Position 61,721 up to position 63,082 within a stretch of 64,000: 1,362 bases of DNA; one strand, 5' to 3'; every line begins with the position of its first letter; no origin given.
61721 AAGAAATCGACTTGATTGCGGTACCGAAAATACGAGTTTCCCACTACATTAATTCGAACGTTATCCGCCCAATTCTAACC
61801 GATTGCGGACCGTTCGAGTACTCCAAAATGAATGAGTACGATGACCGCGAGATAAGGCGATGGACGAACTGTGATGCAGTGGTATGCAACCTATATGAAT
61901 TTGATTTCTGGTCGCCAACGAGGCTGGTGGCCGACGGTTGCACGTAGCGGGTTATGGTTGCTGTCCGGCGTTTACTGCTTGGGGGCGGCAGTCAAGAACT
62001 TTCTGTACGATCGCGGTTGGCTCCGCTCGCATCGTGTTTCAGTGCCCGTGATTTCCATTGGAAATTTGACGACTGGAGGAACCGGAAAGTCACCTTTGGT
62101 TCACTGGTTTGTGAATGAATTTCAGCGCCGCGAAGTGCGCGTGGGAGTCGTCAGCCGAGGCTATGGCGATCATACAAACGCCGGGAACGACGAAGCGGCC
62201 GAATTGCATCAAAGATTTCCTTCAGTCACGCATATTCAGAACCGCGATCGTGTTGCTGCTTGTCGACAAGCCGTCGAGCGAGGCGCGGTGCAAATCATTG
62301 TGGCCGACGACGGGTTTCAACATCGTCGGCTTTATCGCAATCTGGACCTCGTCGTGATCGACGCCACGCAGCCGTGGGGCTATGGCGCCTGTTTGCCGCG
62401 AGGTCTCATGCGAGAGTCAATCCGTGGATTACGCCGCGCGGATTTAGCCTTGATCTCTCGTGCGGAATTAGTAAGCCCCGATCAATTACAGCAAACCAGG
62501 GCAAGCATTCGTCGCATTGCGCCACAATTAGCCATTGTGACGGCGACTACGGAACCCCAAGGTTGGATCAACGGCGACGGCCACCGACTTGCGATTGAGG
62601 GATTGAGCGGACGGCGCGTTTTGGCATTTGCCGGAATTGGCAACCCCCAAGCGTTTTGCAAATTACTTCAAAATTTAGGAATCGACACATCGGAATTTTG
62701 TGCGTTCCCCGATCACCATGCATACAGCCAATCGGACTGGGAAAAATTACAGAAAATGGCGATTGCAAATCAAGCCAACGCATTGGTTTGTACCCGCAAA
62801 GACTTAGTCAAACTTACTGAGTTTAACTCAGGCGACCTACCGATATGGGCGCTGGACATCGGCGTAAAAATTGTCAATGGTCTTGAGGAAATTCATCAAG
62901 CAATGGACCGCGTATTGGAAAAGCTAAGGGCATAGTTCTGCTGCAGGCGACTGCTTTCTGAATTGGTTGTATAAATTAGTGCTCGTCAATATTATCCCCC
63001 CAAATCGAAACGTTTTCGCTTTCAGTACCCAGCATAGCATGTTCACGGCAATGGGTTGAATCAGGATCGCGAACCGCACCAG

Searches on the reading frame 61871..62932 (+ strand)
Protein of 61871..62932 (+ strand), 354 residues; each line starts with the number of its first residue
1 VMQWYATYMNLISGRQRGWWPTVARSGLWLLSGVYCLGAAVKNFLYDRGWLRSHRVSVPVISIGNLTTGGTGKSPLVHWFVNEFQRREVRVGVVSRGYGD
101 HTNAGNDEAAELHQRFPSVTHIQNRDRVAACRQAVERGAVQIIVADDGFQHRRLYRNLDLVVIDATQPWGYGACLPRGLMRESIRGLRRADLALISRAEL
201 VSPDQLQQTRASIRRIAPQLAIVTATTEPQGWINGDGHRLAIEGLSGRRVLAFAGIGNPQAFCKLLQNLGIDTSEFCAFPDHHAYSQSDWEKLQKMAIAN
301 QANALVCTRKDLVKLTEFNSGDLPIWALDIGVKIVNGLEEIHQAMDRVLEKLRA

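Call 56: search_protein_families(library=pfam, proteins=[window:61871-62932:+], max_evalue=0.001)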
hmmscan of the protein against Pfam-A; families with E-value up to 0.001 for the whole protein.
window:61871-62932:+ (354 aa): 1 family
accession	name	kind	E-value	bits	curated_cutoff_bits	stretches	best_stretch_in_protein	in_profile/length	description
PF02606.20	LpxK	-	3.2e-82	276.7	27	1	27-345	4-323/328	Tetraacyldisaccharide-1-P 4'-kinase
